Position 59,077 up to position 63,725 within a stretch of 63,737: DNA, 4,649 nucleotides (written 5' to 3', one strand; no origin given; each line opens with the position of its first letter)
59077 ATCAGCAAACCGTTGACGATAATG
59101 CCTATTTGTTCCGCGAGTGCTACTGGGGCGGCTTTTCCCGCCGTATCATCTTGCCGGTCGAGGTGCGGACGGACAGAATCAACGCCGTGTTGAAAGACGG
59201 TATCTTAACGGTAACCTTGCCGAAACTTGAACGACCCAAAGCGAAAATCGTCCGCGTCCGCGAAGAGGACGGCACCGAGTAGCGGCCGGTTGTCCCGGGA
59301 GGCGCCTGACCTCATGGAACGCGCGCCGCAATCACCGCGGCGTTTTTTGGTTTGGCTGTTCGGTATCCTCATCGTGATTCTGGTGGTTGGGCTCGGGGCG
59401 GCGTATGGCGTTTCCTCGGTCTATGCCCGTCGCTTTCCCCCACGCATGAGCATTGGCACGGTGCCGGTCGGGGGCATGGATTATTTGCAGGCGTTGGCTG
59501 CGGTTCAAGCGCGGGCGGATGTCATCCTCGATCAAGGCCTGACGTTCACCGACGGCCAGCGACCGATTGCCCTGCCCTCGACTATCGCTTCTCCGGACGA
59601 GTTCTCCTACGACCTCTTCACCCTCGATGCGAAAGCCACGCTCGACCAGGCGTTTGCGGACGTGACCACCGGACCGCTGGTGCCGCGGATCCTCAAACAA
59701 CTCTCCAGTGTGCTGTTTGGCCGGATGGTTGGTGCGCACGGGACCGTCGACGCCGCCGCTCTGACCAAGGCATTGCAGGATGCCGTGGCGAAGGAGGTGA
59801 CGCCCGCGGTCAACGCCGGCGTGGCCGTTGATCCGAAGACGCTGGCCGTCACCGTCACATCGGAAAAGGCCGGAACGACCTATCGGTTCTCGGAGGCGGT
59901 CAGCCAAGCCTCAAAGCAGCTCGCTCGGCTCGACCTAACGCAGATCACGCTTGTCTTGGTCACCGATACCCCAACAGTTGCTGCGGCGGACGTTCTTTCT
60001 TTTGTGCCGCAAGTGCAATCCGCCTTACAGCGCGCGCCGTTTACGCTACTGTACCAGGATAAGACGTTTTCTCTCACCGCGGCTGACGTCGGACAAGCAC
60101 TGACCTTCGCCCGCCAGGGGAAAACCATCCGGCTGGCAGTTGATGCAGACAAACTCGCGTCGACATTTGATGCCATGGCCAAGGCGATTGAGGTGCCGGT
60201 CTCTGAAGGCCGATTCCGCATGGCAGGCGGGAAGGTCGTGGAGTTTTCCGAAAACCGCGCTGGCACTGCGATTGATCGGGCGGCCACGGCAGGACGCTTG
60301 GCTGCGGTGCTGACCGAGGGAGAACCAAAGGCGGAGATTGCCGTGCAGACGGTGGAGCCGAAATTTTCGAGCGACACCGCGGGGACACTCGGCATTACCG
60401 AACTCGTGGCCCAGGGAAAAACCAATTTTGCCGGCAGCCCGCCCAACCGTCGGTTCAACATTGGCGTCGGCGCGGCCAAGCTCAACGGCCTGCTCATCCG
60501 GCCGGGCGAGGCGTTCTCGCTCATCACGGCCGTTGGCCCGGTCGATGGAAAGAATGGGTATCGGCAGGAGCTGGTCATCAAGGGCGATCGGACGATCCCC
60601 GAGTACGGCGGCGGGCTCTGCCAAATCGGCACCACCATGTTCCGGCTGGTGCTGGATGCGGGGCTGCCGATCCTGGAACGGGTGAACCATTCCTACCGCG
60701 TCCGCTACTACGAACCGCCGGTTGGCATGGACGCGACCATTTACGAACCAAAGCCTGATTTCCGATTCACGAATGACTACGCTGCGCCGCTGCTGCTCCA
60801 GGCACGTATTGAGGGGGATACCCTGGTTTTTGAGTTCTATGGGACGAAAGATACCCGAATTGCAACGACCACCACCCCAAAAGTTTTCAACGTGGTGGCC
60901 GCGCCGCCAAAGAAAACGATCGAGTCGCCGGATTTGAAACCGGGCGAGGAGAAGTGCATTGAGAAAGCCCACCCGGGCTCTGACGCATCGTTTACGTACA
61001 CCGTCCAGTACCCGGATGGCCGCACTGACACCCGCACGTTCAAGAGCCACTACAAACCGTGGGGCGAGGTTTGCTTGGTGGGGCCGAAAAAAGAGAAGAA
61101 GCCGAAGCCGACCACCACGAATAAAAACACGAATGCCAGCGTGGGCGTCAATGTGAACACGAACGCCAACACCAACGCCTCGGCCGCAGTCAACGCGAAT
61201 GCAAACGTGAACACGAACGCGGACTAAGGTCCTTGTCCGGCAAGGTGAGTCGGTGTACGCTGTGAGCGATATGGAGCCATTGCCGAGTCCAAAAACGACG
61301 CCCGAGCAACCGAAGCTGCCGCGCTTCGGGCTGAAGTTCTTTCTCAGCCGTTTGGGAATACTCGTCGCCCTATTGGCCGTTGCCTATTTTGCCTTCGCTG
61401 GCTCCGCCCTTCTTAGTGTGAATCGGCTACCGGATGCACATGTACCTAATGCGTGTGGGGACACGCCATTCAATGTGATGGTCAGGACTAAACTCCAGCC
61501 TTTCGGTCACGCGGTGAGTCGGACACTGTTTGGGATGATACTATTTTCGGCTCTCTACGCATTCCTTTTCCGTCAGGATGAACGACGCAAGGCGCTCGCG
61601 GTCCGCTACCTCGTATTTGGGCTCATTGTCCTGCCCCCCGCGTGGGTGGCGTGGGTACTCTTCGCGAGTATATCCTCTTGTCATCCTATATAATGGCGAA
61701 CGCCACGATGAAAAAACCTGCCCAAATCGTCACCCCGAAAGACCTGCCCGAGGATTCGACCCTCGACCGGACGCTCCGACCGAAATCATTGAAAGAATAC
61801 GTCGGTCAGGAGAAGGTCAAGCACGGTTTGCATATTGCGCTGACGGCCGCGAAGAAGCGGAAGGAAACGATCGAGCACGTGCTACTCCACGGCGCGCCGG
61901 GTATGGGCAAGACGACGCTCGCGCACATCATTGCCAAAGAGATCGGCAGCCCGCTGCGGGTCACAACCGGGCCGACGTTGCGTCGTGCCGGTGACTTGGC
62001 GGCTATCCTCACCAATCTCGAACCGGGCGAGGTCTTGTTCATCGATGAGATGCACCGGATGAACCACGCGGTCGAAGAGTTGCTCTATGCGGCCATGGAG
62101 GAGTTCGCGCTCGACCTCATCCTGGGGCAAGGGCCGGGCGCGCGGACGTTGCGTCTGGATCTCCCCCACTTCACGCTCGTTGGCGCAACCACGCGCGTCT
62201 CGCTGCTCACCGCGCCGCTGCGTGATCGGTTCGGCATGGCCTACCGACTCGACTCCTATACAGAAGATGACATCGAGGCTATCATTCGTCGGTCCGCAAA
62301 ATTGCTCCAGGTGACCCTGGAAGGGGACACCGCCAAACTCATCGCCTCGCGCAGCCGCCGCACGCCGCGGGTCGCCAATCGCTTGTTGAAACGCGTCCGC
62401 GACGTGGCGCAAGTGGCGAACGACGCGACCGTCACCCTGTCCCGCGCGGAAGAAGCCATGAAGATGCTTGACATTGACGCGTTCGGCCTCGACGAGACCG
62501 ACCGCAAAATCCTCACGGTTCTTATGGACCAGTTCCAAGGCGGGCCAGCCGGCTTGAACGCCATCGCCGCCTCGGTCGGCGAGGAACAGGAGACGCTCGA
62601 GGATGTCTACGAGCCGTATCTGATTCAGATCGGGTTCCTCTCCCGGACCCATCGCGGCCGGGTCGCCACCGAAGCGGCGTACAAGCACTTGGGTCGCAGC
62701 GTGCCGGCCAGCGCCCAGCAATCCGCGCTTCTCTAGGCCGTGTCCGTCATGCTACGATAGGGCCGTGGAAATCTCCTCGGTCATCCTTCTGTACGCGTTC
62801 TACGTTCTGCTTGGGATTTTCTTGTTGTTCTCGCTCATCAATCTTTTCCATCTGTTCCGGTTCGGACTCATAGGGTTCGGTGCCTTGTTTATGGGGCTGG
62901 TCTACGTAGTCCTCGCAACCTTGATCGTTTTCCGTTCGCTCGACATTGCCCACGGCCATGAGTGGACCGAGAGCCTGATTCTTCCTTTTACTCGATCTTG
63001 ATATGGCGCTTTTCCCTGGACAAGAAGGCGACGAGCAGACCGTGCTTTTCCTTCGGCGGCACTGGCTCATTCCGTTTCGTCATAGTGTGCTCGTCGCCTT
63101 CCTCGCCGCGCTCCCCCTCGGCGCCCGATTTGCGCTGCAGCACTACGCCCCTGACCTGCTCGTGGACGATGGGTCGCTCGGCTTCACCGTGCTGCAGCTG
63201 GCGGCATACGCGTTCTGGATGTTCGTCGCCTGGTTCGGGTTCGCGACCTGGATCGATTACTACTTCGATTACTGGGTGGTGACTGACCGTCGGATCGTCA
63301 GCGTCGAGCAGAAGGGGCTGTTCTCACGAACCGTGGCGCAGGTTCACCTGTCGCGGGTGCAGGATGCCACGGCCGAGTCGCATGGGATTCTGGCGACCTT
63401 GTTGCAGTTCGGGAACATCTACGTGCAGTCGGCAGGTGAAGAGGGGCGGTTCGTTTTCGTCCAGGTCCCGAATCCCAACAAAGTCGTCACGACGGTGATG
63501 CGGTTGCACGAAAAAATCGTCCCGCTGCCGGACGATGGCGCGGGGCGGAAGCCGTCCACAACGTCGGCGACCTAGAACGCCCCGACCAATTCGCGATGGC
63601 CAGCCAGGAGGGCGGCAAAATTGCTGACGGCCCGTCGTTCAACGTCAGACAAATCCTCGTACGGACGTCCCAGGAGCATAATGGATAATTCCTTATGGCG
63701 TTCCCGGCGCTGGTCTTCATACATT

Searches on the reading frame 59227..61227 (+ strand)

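Call 15: search_protein_families(library=pfam, proteins=[window:59227-61227:+], max_evalue=0.01)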
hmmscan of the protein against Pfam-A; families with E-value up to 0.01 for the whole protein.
window:59227-61227:+ (666 aa): 3 families
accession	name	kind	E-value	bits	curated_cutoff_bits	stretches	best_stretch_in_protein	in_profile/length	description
PF04294.18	VanW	-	5.7e-40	136.3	27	1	407-538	1-130/130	VanW like protein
PF12229.13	PG_binding_4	-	6.4e-08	33.2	22.1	1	298-368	45-114/117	Putative peptidoglycan binding domain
PF07501.17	G5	-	0.00039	21.1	23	1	559-621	11-75/75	G5 domain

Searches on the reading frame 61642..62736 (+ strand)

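Call 15: search_protein_families(library=pfam, proteins=[window:61642-62736:+], max_evalue=0.01)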
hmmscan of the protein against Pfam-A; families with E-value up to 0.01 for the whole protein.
window:61642-62736:+ (364 aa): 22 families
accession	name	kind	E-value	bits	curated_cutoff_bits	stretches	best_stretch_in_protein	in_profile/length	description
PF05496.18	RuvB_N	-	8.1e-73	243.9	27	1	45-203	1-159/159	Holliday junction DNA helicase RuvB P-loop domain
PF05491.19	RuvB_C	-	1.2e-25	89.7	24.7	1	281-350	2-71/72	RuvB C-terminal winged helix domain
PF17864.7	AAA_lid_4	-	2.1e-25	88.7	27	1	206-279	1-74/74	RuvB AAA lid domain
PF00004.35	AAA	-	6.2e-19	69.2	21.2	1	80-202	1-128/131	ATPase family associated with various cellular activities (AAA)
PF13191.12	AAA_16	-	1.4e-07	32.6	32.6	1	54-104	3-51/167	AAA ATPase domain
PF07728.20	AAA_5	-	3.3e-07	30.8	22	1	79-197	1-139/139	AAA domain (dynein-related subfamily)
PF06068.19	TIP49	-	5.4e-06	26.2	23.8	1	44-104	16-77/347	TIP49 P-loop domain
PF05673.19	DUF815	-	3e-05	23.7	23.8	0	48-135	25-114/249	Protein of unknown function (DUF815)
PF00493.29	MCM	-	6.7e-05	22.5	23.3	1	50-154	23-147/224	MCM P-loop domain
PF20720.3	nSTAND3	-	0.0002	21.5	27.2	1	68-101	8-41/155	Novel STAND NTPase 3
PF20030.5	bpMoxR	-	0.00024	20.7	27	0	51-102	12-56/205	MoxR domain in the MoxR-vWA-beta-propeller ternary systems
PF13401.12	AAA_22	-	0.00028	21.7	27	0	79-100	7-28/130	AAA domain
PF13173.12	AAA_14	-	0.00061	20.2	27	1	80-154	5-88/129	AAA domain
PF01078.27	Mg_chelatase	-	0.00064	19.6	20.3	0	50-98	2-43/207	Magnesium chelatase, subunit ChlI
PF07726.17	AAA_3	-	0.00094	19.5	27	0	79-105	1-27/131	ATPase family associated with various cellular activities (AAA)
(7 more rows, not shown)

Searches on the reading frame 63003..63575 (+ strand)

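Call 15: search_protein_families(library=pfam, proteins=[window:63003-63575:+], max_evalue=0.01)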
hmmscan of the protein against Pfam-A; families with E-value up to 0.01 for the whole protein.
window:63003-63575:+ (190 aa): 1 family
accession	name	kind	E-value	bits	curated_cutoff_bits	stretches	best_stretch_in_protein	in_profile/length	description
PF03703.20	bPH_2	-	1.8e-08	34.9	22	1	90-163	5-76/78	Bacterial PH domain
